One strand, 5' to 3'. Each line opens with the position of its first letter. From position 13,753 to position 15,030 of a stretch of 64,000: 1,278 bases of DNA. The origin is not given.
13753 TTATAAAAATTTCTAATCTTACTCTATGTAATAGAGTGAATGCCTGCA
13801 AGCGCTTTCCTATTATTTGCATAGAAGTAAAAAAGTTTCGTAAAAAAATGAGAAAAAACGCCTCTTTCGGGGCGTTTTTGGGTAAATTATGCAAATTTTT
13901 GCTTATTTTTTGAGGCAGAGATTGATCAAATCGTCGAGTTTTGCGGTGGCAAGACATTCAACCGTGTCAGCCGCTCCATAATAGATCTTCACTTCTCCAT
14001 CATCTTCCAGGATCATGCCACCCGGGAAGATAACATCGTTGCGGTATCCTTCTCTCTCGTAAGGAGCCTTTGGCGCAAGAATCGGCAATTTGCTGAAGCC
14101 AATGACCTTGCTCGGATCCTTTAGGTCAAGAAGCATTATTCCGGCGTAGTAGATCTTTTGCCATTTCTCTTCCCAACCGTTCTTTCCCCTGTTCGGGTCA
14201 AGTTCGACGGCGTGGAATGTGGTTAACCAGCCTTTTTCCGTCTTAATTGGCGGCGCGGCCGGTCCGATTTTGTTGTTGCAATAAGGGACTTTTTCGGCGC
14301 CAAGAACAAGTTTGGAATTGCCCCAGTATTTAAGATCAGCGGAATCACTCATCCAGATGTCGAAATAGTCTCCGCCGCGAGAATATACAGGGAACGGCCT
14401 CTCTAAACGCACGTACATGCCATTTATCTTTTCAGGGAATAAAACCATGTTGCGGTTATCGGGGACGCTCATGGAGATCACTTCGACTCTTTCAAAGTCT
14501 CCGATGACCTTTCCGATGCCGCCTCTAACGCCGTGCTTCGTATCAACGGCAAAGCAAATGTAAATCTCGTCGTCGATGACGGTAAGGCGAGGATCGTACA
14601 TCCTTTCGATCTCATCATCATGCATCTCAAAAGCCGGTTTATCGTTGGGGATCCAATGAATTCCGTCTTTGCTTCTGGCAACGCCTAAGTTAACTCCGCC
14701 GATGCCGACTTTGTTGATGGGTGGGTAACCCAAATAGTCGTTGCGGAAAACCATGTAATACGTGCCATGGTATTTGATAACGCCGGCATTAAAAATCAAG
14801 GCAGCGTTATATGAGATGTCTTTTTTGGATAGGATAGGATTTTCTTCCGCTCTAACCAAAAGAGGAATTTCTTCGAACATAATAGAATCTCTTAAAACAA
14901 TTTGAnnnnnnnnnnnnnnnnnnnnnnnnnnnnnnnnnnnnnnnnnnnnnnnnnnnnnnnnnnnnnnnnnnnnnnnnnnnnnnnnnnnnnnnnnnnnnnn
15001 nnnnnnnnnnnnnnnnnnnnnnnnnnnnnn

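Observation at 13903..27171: Nine-gene operon joining a sugar ABC importer to four giant surface proteins and a GH130 phosphorylase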

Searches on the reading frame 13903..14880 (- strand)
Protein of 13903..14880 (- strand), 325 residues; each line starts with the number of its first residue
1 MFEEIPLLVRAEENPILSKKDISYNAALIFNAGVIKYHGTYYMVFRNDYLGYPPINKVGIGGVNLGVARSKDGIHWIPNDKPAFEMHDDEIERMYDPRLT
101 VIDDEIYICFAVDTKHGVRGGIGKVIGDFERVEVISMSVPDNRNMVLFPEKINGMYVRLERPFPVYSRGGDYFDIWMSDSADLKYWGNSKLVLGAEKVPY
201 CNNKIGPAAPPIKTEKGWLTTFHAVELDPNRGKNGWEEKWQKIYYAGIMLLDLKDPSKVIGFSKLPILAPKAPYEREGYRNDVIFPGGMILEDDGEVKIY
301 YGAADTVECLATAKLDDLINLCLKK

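Call 4: search_protein_families(library=pfam, proteins=[window:13903-14880:-], max_evalue=0.01)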
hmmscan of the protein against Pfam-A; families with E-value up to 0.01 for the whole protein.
window:13903-14880:- (325 aa): 2 families
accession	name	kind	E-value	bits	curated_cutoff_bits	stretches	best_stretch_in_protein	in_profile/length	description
PF04041.19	Glyco_hydro_130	-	7.9e-41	140.5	26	1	21-322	27-318/320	beta-1,4-mannooligosaccharide phosphorylase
PF08950.16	DUF1861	-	0.00058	19.5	28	1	267-308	240-285/296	Protein of unknown function (DUF1861)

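Call 14: search_solved_structures(query=window:13903-14880:-, max_evalue=0.001)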
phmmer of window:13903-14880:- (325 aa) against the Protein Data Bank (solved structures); distinct sequences matched with E-value up to 0.001: 18.
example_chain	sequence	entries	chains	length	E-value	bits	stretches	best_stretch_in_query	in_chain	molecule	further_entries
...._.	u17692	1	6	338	3e-48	167.7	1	10-321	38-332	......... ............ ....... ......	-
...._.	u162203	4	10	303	1.7e-39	139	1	9-318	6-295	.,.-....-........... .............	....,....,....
5b0p_A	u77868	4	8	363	1.8e-39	138.9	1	66-319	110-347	Lin0857 protein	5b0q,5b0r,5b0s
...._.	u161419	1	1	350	2e-38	135.4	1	65-321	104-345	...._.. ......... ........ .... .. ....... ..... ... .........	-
9erg_A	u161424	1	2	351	2e-38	135.4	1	65-321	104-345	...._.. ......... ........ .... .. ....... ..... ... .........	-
9erh_A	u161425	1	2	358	2.2e-38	135.3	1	65-321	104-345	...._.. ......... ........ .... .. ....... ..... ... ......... in complex with 1,2-beta-ma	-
4udk_E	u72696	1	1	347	5.1e-35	124.2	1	8-320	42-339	UHGB_MP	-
4udg_A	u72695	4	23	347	5.1e-35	124.2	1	8-320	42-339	UHGB_MP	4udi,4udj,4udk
5ayd_A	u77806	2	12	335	2e-32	115.6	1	9-320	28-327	Beta-1,4-mannooligosaccharide phosphorylase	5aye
7fip_A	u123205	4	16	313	2.1e-29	105.7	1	8-309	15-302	Beta-1,2-mannobiose phosphorylase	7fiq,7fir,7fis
5ay9_A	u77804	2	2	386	3.9e-19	72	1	11-321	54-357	4-O-beta-D-mannosyl-D-glucose phosphorylase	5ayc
3was_A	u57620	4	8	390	1.4e-15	60.2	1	11-323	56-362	4-O-beta-D-mannosyl-D-glucose phosphorylase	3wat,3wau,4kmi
4onz_A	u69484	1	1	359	6.8e-12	48.2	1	147-319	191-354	putative glycoside hydrolase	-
3taw_A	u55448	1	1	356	3.8e-10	42.4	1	152-312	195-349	Hypothetical glycoside hydrolase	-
3r67_A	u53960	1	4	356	1.6e-09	40.4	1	209-310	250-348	putative Glycosidase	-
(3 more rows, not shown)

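Call 18: search_protein_families(library=ncbifam, proteins=[window:13903-14880:-], max_evalue=0.01)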
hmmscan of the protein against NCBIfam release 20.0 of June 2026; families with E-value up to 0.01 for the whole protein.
window:13903-14880:- (325 aa): 3 families
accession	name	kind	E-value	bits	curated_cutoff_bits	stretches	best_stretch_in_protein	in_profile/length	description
NF050092.1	BtaManbiosPhlase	equivalog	7.2e-56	189.6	550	1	65-319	109-347/351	BtaManbiosPhlase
NF052550.1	BManbPhaseBMBP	equivalog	6.3e-44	150.5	450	1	8-318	4-294/296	beta-1,2-mannobiose phosphorylase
NF058598.1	BetMansidBT3780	equivalog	4.6e-16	58.9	550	2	209-311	261-360/366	beta-1,2-mannosidase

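Call 68: search_solved_structures(query=window:13903-14880:-, max_evalue=1e-30, show_alignments=5)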
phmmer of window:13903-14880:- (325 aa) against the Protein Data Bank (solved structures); distinct sequences matched with E-value up to 1e-30: 9.
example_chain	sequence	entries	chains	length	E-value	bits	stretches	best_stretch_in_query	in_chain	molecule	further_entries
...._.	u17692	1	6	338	3e-48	167.7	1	10-321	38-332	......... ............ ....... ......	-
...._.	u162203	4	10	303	1.7e-39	139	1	9-318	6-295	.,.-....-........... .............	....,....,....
5b0p_A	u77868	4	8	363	1.8e-39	138.9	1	66-319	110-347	Lin0857 protein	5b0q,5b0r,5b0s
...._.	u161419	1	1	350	2e-38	135.4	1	65-321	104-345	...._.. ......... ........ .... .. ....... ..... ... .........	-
9erg_A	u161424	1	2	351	2e-38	135.4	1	65-321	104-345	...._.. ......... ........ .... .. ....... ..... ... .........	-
9erh_A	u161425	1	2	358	2.2e-38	135.3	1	65-321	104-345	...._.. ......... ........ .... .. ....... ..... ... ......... in complex with 1,2-beta-ma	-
4udk_E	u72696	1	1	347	5.1e-35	124.2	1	8-320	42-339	UHGB_MP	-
4udg_A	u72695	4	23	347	5.1e-35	124.2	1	8-320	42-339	UHGB_MP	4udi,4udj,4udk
5ayd_A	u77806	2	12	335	2e-32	115.6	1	9-320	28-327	Beta-1,4-mannooligosaccharide phosphorylase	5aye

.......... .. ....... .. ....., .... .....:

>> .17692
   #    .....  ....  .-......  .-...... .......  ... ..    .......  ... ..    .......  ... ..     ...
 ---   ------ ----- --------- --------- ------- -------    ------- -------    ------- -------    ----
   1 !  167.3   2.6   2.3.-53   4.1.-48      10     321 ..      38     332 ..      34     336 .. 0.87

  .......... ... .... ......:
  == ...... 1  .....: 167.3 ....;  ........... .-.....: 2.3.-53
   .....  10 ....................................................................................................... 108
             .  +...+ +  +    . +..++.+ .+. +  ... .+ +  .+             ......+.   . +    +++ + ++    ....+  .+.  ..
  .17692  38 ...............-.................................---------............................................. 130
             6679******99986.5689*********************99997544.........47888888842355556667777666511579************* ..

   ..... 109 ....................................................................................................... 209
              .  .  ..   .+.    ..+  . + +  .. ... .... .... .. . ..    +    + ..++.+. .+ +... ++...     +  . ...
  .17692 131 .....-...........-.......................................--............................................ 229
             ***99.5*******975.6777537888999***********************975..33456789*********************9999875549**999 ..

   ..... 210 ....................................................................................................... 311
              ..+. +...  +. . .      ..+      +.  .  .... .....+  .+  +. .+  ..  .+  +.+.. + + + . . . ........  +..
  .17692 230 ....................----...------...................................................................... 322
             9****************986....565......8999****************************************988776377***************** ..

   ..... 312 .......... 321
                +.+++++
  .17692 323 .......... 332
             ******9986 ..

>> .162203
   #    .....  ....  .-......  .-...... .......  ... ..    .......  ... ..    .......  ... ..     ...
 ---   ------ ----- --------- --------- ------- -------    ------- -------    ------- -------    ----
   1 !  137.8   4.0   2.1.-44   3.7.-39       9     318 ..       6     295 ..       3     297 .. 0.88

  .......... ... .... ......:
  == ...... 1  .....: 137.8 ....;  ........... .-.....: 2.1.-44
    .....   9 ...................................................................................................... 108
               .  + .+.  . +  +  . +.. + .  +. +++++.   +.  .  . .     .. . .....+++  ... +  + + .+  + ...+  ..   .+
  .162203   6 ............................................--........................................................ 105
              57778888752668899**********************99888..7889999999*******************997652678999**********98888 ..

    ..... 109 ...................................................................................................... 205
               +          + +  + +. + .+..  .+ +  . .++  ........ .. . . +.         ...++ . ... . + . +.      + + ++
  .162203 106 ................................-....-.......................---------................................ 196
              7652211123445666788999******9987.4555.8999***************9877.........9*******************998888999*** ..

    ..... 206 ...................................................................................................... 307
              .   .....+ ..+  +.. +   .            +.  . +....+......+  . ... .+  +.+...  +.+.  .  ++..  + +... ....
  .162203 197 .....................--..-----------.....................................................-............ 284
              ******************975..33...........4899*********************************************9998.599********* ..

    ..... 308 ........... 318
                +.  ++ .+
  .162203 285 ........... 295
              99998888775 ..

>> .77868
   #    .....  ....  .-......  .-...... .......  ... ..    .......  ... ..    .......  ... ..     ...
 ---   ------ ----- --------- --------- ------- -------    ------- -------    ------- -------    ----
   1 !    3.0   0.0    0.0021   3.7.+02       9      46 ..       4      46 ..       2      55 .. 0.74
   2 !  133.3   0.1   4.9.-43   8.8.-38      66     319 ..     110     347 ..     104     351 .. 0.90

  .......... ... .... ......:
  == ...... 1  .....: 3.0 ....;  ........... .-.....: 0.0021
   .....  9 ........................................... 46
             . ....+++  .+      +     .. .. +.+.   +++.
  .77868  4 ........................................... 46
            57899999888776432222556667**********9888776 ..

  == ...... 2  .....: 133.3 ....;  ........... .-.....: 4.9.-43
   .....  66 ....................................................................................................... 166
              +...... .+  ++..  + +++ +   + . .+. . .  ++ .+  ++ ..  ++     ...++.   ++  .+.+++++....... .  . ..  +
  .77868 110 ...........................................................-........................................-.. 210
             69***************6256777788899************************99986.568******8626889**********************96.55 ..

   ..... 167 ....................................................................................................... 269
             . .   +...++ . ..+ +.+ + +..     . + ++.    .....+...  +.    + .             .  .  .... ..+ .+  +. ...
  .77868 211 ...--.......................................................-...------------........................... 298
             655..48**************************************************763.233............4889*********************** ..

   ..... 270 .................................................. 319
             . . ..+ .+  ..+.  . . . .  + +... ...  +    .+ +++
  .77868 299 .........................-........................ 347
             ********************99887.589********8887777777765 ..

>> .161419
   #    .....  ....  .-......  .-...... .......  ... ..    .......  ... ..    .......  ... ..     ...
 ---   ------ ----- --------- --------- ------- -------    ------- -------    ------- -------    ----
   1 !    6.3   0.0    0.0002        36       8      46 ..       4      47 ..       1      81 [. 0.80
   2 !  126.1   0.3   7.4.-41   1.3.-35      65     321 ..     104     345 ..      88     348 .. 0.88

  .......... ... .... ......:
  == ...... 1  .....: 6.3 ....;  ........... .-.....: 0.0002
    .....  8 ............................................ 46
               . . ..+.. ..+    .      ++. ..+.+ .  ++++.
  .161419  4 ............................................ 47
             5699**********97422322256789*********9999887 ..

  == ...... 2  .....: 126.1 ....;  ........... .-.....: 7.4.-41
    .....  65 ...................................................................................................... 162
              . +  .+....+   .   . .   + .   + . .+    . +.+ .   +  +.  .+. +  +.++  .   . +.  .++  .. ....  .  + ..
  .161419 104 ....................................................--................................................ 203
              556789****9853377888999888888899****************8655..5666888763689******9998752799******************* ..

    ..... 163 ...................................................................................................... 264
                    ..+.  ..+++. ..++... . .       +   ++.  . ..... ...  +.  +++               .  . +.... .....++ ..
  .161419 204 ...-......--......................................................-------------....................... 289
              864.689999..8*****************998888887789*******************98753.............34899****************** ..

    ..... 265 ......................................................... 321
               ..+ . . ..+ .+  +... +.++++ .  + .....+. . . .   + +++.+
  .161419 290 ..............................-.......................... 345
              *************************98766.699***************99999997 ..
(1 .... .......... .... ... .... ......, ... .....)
